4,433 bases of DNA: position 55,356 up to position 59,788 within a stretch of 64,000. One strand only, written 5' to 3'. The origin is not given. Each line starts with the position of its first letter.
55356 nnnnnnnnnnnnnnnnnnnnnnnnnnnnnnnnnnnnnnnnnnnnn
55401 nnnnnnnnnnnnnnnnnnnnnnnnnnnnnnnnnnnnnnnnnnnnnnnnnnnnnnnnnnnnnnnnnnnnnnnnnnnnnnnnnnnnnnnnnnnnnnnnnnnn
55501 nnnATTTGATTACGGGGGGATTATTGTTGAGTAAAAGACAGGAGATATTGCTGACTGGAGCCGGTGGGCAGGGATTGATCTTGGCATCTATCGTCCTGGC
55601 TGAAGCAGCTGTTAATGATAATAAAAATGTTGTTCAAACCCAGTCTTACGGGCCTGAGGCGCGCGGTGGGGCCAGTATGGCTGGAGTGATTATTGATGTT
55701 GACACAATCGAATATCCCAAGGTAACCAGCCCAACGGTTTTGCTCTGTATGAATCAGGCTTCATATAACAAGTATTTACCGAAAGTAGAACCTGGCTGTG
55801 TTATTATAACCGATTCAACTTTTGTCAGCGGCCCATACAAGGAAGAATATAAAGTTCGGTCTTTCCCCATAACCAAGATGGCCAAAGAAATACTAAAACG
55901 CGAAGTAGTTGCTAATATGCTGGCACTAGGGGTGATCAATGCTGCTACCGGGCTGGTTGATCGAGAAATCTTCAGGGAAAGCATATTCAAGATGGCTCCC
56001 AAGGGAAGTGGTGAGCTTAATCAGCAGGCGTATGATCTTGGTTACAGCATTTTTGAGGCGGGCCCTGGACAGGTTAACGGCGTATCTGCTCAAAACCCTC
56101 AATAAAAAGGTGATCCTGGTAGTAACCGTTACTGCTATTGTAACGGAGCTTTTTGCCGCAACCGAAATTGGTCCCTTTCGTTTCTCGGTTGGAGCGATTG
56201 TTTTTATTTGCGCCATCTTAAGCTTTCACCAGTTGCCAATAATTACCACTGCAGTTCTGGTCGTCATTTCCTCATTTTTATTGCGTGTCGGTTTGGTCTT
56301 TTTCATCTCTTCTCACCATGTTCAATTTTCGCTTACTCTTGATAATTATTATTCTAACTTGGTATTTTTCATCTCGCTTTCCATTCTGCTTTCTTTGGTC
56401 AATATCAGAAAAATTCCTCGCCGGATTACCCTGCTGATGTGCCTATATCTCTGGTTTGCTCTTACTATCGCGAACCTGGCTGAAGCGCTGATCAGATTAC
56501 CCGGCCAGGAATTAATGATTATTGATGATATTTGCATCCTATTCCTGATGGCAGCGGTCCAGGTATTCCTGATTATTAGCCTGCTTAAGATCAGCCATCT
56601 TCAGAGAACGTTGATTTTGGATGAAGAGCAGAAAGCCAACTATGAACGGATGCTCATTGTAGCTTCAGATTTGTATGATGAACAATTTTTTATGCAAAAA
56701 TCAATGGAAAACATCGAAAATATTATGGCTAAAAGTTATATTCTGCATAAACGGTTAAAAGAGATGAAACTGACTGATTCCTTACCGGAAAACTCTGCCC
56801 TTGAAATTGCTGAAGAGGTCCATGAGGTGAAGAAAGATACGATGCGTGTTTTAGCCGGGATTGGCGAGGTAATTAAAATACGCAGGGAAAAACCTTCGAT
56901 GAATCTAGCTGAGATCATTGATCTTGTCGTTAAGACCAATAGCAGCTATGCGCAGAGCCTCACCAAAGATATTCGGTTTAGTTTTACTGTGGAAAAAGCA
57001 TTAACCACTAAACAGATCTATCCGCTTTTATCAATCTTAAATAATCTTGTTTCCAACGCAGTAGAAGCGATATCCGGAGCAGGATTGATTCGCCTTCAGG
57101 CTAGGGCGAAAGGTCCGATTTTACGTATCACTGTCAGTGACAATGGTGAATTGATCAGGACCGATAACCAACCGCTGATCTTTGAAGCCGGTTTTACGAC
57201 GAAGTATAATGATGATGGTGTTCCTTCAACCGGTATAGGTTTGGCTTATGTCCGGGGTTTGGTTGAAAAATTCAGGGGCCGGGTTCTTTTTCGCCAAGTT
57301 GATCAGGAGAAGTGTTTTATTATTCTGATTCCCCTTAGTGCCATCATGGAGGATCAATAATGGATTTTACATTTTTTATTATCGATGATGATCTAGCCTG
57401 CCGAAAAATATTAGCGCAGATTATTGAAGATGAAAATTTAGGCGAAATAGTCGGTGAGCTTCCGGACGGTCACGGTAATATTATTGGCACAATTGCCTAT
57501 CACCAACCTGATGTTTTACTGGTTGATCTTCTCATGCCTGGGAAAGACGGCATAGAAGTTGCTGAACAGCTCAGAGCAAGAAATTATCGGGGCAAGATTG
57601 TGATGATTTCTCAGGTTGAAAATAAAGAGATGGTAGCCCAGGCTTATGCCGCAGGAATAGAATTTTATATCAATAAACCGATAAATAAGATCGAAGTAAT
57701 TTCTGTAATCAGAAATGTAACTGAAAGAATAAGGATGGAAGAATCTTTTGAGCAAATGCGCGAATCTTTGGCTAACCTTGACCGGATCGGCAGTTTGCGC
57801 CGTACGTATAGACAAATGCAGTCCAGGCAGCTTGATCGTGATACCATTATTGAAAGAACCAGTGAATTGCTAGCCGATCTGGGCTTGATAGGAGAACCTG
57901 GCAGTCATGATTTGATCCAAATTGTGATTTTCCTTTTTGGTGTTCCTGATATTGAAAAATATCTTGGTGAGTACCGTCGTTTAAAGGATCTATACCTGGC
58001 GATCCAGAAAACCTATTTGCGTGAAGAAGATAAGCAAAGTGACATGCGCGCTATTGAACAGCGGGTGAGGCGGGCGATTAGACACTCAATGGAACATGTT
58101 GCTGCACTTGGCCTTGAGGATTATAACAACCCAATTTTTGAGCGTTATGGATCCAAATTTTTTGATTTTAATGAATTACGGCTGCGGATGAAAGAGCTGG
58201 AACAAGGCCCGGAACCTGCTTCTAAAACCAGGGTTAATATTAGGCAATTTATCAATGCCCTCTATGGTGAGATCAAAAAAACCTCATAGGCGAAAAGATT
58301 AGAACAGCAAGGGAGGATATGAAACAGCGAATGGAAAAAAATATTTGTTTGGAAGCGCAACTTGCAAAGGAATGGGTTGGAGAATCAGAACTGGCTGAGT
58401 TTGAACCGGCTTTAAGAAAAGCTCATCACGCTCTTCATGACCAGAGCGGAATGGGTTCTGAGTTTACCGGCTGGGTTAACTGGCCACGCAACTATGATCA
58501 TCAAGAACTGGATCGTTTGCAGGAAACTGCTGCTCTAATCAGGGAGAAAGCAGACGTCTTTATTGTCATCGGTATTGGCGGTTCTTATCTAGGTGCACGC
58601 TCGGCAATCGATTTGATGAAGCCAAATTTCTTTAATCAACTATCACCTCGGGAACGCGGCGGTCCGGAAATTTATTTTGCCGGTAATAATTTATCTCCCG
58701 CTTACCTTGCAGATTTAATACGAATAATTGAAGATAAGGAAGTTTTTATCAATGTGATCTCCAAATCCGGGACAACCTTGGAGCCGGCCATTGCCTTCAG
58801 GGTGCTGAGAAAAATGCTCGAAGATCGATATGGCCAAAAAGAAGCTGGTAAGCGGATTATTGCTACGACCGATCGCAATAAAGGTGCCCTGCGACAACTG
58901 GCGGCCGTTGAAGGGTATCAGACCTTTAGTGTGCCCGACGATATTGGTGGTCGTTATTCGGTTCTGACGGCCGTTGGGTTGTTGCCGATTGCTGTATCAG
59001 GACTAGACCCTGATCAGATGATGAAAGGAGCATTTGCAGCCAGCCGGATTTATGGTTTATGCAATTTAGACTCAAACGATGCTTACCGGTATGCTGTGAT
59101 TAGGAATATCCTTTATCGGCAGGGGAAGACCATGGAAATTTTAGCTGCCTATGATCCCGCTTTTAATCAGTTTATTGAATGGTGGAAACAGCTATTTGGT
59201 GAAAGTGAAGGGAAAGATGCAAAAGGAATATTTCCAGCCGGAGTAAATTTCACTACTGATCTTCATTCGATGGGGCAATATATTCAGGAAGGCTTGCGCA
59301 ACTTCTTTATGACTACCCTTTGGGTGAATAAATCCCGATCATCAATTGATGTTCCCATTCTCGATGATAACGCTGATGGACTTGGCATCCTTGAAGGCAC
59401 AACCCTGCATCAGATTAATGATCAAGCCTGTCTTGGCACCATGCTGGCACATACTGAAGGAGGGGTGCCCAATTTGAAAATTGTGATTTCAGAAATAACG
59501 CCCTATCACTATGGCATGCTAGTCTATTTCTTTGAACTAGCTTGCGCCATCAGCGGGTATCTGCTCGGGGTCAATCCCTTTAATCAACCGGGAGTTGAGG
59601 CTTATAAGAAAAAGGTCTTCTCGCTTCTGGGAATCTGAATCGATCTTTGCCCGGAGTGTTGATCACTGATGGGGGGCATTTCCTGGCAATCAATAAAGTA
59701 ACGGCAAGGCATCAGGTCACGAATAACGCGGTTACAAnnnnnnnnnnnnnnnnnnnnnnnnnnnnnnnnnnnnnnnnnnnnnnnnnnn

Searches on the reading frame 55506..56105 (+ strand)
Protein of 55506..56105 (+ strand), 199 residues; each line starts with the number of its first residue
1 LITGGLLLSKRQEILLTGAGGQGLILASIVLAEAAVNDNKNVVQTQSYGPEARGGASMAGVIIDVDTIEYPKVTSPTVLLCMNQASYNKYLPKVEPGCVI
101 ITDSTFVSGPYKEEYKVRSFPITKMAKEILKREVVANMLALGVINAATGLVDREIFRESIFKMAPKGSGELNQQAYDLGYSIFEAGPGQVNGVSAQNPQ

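Call 52: search_protein_families(library=pfam, proteins=[window:55506-56105:+], max_evalue=0.00001)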
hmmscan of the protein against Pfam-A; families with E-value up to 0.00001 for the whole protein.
window:55506-56105:+ (199 aa): 1 family
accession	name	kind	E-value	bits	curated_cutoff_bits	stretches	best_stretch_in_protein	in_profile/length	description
PF01558.24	POR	-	1.2e-31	110.6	27.4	1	20-180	1-172/173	Pyruvate ferredoxin/flavodoxin oxidoreductase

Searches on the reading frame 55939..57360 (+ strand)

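Call 52: search_protein_families(library=pfam, proteins=[window:55939-57360:+], max_evalue=0.00001)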
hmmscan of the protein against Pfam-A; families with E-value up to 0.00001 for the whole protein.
window:55939-57360:+ (473 aa): 1 family
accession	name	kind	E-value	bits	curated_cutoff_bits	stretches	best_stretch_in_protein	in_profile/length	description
PF02518.31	HATPase_c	-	6.9e-16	59.1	26.4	1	363-467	6-110/111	Histidine kinase-, DNA gyrase B-, and HSP90-like ATPase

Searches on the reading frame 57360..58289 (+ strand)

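Call 52: search_protein_families(library=pfam, proteins=[window:57360-58289:+], max_evalue=0.00001)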
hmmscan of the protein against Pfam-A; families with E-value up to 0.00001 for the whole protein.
window:57360-58289:+ (309 aa): 2 families
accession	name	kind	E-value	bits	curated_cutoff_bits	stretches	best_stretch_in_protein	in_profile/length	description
PF08664.15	YcbB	-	4.9e-38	130.8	27.4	1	168-301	3-136/136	YcbB domain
PF00072.30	Response_reg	-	9.2e-22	77.7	30.2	1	6-117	2-110/111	Response regulator receiver domain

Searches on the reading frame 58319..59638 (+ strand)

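Call 52: search_protein_families(library=pfam, proteins=[window:58319-59638:+], max_evalue=0.00001)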
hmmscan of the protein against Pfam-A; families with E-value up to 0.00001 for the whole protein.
window:58319-59638:+ (439 aa): 1 family
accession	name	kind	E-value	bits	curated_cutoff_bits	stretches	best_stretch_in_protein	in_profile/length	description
PF00342.24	PGI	-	1.9e-23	83.3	22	1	82-430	100-459/486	Phosphoglucose isomerase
